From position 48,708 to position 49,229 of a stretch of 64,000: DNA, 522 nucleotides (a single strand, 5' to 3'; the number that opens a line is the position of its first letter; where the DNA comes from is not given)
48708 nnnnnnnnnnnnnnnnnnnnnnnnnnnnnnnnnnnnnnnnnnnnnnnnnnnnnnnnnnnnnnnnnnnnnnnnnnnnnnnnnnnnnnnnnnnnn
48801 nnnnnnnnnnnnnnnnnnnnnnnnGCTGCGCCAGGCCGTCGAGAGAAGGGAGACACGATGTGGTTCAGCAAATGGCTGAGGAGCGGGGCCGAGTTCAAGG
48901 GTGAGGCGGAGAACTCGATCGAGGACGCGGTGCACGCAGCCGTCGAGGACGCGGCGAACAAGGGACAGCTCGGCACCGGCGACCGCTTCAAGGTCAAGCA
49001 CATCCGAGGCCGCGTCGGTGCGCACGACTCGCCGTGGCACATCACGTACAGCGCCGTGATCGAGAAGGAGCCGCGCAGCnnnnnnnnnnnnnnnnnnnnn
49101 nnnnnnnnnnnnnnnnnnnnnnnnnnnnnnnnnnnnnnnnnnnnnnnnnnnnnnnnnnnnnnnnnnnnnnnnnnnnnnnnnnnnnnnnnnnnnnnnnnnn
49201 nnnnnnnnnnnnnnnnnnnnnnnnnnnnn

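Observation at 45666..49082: Distant cyclase-AAA-TPR paralog bracketed by two dodecin-fold mini-proteins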

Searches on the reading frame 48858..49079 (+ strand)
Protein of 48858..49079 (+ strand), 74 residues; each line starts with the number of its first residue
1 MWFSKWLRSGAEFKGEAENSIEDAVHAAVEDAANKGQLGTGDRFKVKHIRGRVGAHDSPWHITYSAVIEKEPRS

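Call 5: search_protein_families(library=pfam, proteins=[window:48858-49079:+], max_evalue=1)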
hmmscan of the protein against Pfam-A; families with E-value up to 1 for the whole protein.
seq(74 aa): 1 family
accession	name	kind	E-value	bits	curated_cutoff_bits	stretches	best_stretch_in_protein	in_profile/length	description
PF07311.17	Dodecin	-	0.00015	22.4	22.5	1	12-53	6-45/64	Dodecin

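Call 7: search_protein_families(library=ncbifam, proteins=[window:48858-49079:+], max_evalue=1)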
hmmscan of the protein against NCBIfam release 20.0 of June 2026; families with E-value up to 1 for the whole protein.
seq(74 aa): 1 family
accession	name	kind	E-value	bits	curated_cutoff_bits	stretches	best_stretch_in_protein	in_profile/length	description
NF043052.1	DodecBact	equivalog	0.00039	20.6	75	1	12-55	9-50/67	dodecin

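Call 8: find_homologous_proteins(query=window:48858-49079:+, max_evalue=0.01)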
Query seq(74 aa) (74 aa): 1 proteins with E <= 0.01 among 1 candidates.
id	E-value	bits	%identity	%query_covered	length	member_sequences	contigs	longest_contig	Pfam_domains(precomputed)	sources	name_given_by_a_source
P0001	2.5e-43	163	100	100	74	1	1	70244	-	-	-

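Call 11: search_solved_structures(query=window:48858-49079:+, max_evalue=10, show_alignments=3)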
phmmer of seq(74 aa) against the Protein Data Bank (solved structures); distinct sequences matched with E-value up to 10: 4.
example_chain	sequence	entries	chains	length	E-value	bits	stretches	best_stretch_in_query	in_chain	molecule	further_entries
2cz8_A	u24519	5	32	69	0.21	15.5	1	11-55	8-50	tt0972 protein | HYPOTHETICAL PROTEIN TTHA1431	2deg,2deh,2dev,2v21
2vyx_A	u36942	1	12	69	0.21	15.5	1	11-55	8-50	TTHA1431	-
2v18_A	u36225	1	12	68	0.21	15.5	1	11-55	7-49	DODECIN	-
2ux9_A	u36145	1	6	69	0.22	15.5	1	11-55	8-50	DODECIN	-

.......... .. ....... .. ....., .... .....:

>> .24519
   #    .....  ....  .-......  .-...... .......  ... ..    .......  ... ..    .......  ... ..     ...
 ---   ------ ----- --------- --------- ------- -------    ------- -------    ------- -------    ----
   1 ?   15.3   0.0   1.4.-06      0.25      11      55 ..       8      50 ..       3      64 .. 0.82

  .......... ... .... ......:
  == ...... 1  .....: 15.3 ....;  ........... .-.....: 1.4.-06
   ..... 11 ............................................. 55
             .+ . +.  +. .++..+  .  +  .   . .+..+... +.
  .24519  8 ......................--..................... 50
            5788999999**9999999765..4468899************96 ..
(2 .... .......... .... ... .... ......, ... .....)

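Call 13: find_encoding_contigs(protein=P0001, flank=3000, max_places=4)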
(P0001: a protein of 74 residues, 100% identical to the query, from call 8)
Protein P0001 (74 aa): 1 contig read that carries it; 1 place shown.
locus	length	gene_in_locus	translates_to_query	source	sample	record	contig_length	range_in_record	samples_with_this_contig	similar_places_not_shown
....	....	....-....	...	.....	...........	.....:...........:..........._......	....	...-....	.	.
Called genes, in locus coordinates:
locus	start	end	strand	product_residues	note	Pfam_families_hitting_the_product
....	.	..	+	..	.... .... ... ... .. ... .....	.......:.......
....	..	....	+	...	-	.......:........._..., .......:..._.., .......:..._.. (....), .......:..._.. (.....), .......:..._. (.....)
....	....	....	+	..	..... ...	-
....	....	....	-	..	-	?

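Call 22: search_protein_representatives(protein=window:48858-49079:+)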
Query: 74 residues. Proteins with E-value up to 0.001 (for the whole library): 9; up to 1e-10: 1; up to 1e-30: 1. The best 9 are listed.
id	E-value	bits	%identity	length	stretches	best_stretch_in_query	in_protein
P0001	8.1e-44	162.9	100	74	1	1-74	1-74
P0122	1.7e-10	57.1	56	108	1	16-72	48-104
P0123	8.4e-10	54.9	55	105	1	16-70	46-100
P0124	7.1e-09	52.0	29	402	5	11-50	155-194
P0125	1.3e-07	48.0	60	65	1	19-70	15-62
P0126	2.4e-06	43.9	39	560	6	47-67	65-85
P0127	3.8e-05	40.1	40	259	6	48-67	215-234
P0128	1.2e-04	38.5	48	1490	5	3-24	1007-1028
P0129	2.1e-04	37.8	39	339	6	49-72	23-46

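Call 23: predict_structure(protein=window:48858-49079:+)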
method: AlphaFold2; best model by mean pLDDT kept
length: 74 residues; sequences in the alignment: 1
mean_pLDDT: 68.2   pTM: 0.51
mean pLDDT of the five models: 68.2, 67.0, 61.5, 61.1, 59.6
residues with pLDDT >= 90: 0; 70-90: 42; 50-70: 22; < 50: 10
segments of 3 or more residues with pLDDT < 50: 1-8
pLDDT, mean of each block of 10 residues (from residue 1): 48 74 79 76 72 59 74 58
secondary structure, 60 per line:
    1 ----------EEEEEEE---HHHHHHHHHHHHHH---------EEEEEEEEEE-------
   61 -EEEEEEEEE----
elements in order: E11-17 H21-34 E44-53 E62-70

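Call 26: find_encoding_contigs(protein=P0125, flank=6000, max_places=4)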
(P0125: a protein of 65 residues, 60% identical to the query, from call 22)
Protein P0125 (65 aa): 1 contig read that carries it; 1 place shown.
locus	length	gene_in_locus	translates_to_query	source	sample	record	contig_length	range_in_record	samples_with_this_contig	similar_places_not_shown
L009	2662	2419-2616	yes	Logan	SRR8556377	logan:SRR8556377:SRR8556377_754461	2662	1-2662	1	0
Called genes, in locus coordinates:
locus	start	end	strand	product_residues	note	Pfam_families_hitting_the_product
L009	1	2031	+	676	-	?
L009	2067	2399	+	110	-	-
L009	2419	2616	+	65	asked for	-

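Call 27: find_encoding_contigs(protein=P0122, flank=6000, max_places=4)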
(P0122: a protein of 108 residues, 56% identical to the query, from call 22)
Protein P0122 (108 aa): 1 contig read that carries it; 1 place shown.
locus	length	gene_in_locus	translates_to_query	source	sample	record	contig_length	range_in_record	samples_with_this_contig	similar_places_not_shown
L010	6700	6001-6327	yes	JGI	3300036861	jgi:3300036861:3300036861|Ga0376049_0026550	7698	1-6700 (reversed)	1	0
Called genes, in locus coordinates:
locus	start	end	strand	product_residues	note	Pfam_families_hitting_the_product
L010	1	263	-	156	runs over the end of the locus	PF24986:PRC_RimM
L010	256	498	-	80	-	PF13083:KH_KhpA-B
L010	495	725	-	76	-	PF00886:Ribosomal_S16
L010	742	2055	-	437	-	PF02881:SRP54_N, PF00448:SRP54, PF01656:CbiA (weak), PF13401:AAA_22, PF02978:SRP_SPB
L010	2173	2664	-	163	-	PF01661:Macro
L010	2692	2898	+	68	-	PF07311:Dodecin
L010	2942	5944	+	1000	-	PF00211:Guanylate_cyc, PF13240:Zn_Ribbon_1 (faint), PF24463:DUF7577 (weak), PF13191:AAA_16, PF13424:TPR_12 (faint)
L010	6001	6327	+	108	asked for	-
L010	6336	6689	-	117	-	PF00448:SRP54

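Call 28: find_encoding_contigs(protein=P0123, flank=6000, max_places=4)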
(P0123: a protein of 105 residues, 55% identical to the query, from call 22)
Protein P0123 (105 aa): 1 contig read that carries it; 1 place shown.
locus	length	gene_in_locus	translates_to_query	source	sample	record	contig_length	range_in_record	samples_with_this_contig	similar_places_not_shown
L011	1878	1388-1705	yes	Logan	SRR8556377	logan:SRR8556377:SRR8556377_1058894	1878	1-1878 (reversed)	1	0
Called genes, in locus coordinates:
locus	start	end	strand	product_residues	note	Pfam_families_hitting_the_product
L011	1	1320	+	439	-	?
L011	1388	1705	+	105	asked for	-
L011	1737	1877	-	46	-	?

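Call 33: fold_search(model_id=the predicted structure, library=pdb)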
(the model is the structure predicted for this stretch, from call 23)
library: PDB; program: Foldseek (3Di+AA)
matches with E <= 10: 475; with E <= 0.001: 0
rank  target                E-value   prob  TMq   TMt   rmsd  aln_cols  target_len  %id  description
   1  2ux9_A                7.3e-03  0.99  0.47  0.51   4.2        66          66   27  Crystal structure of the T. thermophilus dodecin R65A mutant (released 2007-09-11)
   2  2vyx_C                7.3e-03  0.99  0.47  0.50   4.7        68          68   26  Crystal structure of the T. thermophilus dodecin W38F mutant (released 2009-11-17)
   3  2ux9_C                1.0e-02  0.99  0.47  0.50   4.7        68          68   26  Crystal structure of the T. thermophilus dodecin R65A mutant (released 2007-09-11)
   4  2vyx_B                1.1e-02  0.99  0.47  0.51   4.2        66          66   27  Crystal structure of the T. thermophilus dodecin W38F mutant (released 2009-11-17)
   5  2cz8_A                1.3e-02  0.99  0.47  0.51   4.3        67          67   27  Crystal Structure of tt0972 protein from Thermus thermophilus (released 2006-09-19)
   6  2cz8_D                1.4e-02  0.99  0.47  0.50   4.6        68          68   26  Crystal Structure of tt0972 protein from Thermus thermophilus (released 2006-09-19)
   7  2vyx_A                1.4e-02  0.99  0.47  0.50   4.4        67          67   27  Crystal structure of the T. thermophilus dodecin W38F mutant (released 2009-11-17)
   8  2ux9_B                1.6e-02  0.98  0.47  0.50   4.4        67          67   27  Crystal structure of the T. thermophilus dodecin R65A mutant (released 2007-09-11)
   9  2v19_B                1.6e-02  0.98  0.47  0.50   4.8        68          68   25  Crystal structure of the T. thermophilus dodecin R45A mutant (released 2007-09-11)
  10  2cz8_B                2.4e-02  0.97  0.47  0.51   4.3        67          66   27  Crystal Structure of tt0972 protein from Thermus thermophilus (released 2006-09-19)
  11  2v19_A                2.5e-02  0.97  0.47  0.50   4.4        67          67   25  Crystal structure of the T. thermophilus dodecin R45A mutant (released 2007-09-11)
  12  6r1e_A                3.5e-02  0.97  0.48  0.50   4.8        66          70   21  Structure of dodecin from Streptomyces coelicolor (released 2019-03-27)
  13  2vxa_A                4.5e-02  0.95  0.47  0.51   4.3        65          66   25  H. halophila dodecin in complex with riboflavin (released 2009-02-17)
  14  3oqt_A                4.7e-02  0.89  0.44  0.46   5.0        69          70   20  Crystal structure of Rv1498A protein from mycobacterium tuberculosis (released 2011-07-20)
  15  2yj0_B                5.4e-02  0.87  0.43  0.46   4.5        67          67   18  X-ray structure of chemically engineered Mycobacterium tuberculosis Dodecin (released 2011-10-12)
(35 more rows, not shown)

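Call 36: search_protein_families(library=pfam, alignment_id=A2, max_evalue=1)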
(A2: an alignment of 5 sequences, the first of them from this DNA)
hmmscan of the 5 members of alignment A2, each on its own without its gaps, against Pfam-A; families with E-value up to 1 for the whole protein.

A. member 1, seq(74 aa): 1 family
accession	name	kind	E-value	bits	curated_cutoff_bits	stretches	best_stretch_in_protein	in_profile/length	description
PF07311.17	Dodecin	-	0.00015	22.4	22.5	1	12-53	6-45/64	Dodecin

B. families by the number of members that match (of 5 scanned): 5 families
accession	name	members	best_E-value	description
PF07311.17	Dodecin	1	0.00015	Dodecin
PF11837.13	INV_N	1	0.0031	Beta-fructofuranosidase, N-terminal domain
PF13069.11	DUF3933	1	0.01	Protein of unknown function (DUF3933)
PF20176.3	DUF6541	1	0.021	Family of unknown function (DUF6541)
PF01957.25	NfeD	1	0.03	NfeD-like C-terminal, partner-binding domain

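Call 37: search_solved_structures(query=A2, max_evalue=10, show_alignments=2)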
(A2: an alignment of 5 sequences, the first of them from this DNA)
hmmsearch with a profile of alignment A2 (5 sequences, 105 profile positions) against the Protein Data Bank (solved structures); distinct sequences matched with E-value up to 10: 5.
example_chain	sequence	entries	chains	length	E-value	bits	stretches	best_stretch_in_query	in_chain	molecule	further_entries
2cz8_A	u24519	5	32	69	0.021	18.5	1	47-86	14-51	tt0972 protein | HYPOTHETICAL PROTEIN TTHA1431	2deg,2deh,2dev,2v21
2ux9_A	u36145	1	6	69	0.021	18.4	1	47-86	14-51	DODECIN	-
2v18_A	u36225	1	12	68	0.022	18.4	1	47-86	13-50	DODECIN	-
2vyx_A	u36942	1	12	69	0.027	18.1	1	47-86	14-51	TTHA1431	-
2v19_A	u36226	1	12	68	0.055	17.1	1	47-86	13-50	DODECIN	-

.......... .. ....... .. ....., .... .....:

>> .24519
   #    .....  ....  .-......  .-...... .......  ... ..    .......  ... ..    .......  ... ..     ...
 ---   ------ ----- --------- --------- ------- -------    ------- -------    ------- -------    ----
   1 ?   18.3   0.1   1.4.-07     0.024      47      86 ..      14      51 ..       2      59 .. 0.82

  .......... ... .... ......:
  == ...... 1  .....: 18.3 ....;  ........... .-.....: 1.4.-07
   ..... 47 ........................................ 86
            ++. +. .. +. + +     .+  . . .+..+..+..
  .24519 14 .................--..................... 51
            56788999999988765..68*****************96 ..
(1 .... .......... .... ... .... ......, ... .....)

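Call 38: find_homologous_proteins(query=A2, max_evalue=0.01)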
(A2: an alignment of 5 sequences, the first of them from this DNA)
Query A2 (5 sequences) (74 aa, profile of the alignment): 23 proteins with E <= 0.01 among 8000 candidates.
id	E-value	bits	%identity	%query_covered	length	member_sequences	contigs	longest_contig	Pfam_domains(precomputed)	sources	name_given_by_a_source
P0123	3.1e-46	174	56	73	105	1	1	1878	-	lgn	-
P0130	3.9e-46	174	56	74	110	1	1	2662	-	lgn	-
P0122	1.2e-45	172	56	77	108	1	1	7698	-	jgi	jgi:hypothetical protein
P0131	6.6e-31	125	58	74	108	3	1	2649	-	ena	-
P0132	1.8e-30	123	58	74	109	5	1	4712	-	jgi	jgi:hypothetical protein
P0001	1.9e-25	107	100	100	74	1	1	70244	-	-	-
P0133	5.4e-25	106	65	66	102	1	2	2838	-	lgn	-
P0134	3.7e-24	103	56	74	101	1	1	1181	-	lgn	-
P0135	1.6e-23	101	61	66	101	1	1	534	-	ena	-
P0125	2.2e-23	100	57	69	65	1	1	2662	-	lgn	-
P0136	2.8e-22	97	63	70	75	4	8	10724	-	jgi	jgi:hypothetical protein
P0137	3.5e-21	93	62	70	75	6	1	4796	-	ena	-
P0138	7.4e-21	92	65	70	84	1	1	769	-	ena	-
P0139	2.5e-20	91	63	70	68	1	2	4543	-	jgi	jgi:hypothetical protein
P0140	2.9e-20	90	55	74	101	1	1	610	-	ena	-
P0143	1.5e-18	85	58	70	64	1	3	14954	-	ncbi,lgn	ncbi:MAG: hypothetical protein WD981_05665 [Gaiellaceae bacterium]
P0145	9.0e-17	79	51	89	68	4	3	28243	-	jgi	jgi:hypothetical protein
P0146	3.2e-5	42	41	72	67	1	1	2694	-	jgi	jgi:hypothetical protein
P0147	1.1e-4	40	39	81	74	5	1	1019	-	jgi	-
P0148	1.4e-4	40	40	74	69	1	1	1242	-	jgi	jgi:hypothetical protein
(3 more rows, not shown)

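Call 39: find_encoding_contigs(protein=P0145, flank=6000, max_places=3)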
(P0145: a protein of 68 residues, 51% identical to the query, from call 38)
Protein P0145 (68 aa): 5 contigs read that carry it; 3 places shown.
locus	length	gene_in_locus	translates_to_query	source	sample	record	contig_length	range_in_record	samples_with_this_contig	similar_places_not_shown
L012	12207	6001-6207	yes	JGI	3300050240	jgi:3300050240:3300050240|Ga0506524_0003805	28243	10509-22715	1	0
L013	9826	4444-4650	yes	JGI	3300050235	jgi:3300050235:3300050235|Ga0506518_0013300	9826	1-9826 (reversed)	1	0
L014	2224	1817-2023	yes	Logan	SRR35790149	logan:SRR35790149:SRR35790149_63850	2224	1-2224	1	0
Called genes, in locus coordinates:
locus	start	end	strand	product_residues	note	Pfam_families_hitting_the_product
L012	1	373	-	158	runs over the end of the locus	PF24986:PRC_RimM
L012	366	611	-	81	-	PF13083:KH_KhpA-B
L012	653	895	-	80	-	PF00886:Ribosomal_S16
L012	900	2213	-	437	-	PF02881:SRP54_N, PF00448:SRP54, PF01656:CbiA (weak), PF13401:AAA_22 (weak), PF02978:SRP_SPB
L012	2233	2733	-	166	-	PF01661:Macro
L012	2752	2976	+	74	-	PF07311:Dodecin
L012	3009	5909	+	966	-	PF00211:Guanylate_cyc, PF13191:AAA_16, PF13401:AAA_22 (weak), PF13424:TPR_12 (faint)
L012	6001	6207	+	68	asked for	-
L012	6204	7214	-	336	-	PF02881:SRP54_N (weak), PF25199:nSTAND_NTPase5 (faint), PF00448:SRP54, PF13401:AAA_22 (weak), PF13604:AAA_30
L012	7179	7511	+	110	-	PF04237:YjbR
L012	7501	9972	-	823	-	PF02463:SMC_N, PF13175:AAA_15 (weak), PF13476:AAA_23, PF13304:AAA_21 (weak)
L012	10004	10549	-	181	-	PF00636:Ribonuclease_3, PF14622:Ribonucleas_3_3, PF00035:dsrm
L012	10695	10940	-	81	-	PF00550:PP-binding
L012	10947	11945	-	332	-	PF02504:FA_synthesis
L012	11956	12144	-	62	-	PF01783:Ribosomal_L32p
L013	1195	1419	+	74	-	PF07311:Dodecin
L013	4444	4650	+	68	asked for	-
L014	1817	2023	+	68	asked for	-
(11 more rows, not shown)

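Call 40: find_encoding_contigs(protein=P0143, flank=6000, max_places=3)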
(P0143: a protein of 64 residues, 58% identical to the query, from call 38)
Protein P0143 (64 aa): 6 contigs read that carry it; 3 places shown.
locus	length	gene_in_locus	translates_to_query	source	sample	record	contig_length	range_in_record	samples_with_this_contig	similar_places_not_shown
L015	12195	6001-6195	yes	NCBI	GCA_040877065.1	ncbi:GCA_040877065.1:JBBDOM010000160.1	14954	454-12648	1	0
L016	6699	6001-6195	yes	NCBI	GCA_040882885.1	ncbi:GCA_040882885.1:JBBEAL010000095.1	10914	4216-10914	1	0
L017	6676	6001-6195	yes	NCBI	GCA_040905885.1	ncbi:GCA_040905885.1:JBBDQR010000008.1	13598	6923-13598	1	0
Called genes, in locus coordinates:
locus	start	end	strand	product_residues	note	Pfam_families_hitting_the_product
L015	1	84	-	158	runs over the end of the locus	PF24986:PRC_RimM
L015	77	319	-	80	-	PF13083:KH_KhpA-B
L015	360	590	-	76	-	PF00886:Ribosomal_S16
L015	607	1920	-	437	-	PF02881:SRP54_N, PF00448:SRP54, PF01656:CbiA (weak), PF13401:AAA_22 (weak), PF13671:AAA_33 (faint), PF02978:SRP_SPB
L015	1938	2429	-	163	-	PF01661:Macro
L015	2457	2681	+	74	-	PF07311:Dodecin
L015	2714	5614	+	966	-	PF00211:Guanylate_cyc, PF13191:AAA_16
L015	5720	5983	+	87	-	-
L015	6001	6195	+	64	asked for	-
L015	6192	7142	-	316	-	PF02881:SRP54_N, PF25199:nSTAND_NTPase5 (weak), PF13191:AAA_16 (weak), PF13245:AAA_19 (weak), PF06414:Zeta_toxin (weak), PF13604:AAA_30, PF00448:SRP54, PF13401:AAA_22 (weak)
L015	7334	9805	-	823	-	PF02463:SMC_N, PF13175:AAA_15 (weak), PF13476:AAA_23, PF13304:AAA_21 (weak)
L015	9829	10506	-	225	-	PF14622:Ribonucleas_3_3, PF00636:Ribonuclease_3, PF00035:dsrm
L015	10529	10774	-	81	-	PF00550:PP-binding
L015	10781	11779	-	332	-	PF02504:FA_synthesis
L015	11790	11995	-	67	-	PF01783:Ribosomal_L32p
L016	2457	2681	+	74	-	PF07311:Dodecin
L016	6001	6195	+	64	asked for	-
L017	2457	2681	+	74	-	PF07311:Dodecin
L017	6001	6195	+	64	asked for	-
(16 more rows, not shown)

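Call 41: find_encoding_contigs(protein=P0136, flank=6000, max_places=5)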
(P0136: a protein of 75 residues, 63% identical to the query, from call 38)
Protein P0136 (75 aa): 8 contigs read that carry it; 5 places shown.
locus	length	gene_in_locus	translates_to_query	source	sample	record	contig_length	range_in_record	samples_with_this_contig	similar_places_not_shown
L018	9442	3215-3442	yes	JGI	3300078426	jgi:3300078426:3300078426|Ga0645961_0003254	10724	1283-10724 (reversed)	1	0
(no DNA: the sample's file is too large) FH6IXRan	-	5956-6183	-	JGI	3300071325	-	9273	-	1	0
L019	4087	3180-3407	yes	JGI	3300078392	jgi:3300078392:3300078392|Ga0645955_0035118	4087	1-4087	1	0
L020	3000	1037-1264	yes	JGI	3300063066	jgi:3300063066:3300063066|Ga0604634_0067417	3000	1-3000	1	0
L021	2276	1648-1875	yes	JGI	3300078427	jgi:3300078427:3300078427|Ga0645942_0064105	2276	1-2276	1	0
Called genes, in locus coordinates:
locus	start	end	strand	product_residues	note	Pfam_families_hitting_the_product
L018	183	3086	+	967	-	PF00211:Guanylate_cyc, PF13191:AAA_16, PF13401:AAA_22 (faint), PF13424:TPR_12 (faint)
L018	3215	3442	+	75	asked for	-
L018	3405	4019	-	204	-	-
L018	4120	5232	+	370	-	-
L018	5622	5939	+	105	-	PF01436:NHL (faint), PF24684:Vgb_lyase (weak), PF25021:TEN_NHL (faint)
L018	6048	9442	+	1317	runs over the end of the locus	PF01590:GAF, PF13185:GAF_2, PF13492:GAF_3, PF08448:PAS_4, PF13426:PAS_9, PF01590:GAF, PF13185:GAF_2, PF08448:PAS_4, +11 more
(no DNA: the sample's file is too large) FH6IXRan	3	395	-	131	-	?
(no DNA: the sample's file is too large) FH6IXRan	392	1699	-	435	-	PF01262:AlaDh_PNT_C (weak), PF07992:Pyr_redox_2 (weak), PF01210:NAD_Gly3P_dh_N (weak), PF02737:3HCDH_N (weak), PF03446:NAD_binding_2 (faint), PF03721:UDPG_MGDP_dh_N, PF00984:UDPG_MGDP_dh, PF03720:UDPG_MGDP_dh_C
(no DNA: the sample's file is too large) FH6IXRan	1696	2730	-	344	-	PF02350:Epimerase_2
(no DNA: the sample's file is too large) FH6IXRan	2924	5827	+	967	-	PF00211:Guanylate_cyc, PF13191:AAA_16, PF13401:AAA_22 (weak)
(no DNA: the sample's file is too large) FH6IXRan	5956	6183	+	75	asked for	-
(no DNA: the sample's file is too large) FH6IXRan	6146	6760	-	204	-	-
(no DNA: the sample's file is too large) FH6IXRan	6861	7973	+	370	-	-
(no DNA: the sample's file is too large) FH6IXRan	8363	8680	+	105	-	PF01436:NHL (faint), PF24684:Vgb_lyase (weak), PF25021:TEN_NHL (faint)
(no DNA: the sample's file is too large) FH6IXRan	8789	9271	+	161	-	?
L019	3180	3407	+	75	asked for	-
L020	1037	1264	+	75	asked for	-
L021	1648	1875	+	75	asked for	-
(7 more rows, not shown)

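Call 45: search_protein_families(library=padloc, proteins=[window:48858-49079:+], max_evalue=0.01)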
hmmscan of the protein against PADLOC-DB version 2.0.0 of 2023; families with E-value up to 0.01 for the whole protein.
seq(74 aa): 0 families

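Call 63: predict_structure(alignment_id=A3)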
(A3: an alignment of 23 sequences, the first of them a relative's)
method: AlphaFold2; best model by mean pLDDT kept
length: 74 residues; sequences in the alignment: 23
mean_pLDDT: 79.4   pTM: 0.65
mean pLDDT of the five models: 79.4, 78.5, 77.6, 77.5, 76.9
residues with pLDDT >= 90: 39; 70-90: 12; 50-70: 12; < 50: 11
segments of 3 or more residues with pLDDT < 50: 1-10
pLDDT, mean of each block of 10 residues (from residue 1): 39 67 94 95 95 72 91 83
secondary structure, 60 per line:
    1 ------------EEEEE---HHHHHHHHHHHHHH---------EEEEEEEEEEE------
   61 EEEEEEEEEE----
elements in order: E13-17 H21-34 E44-54 E61-70
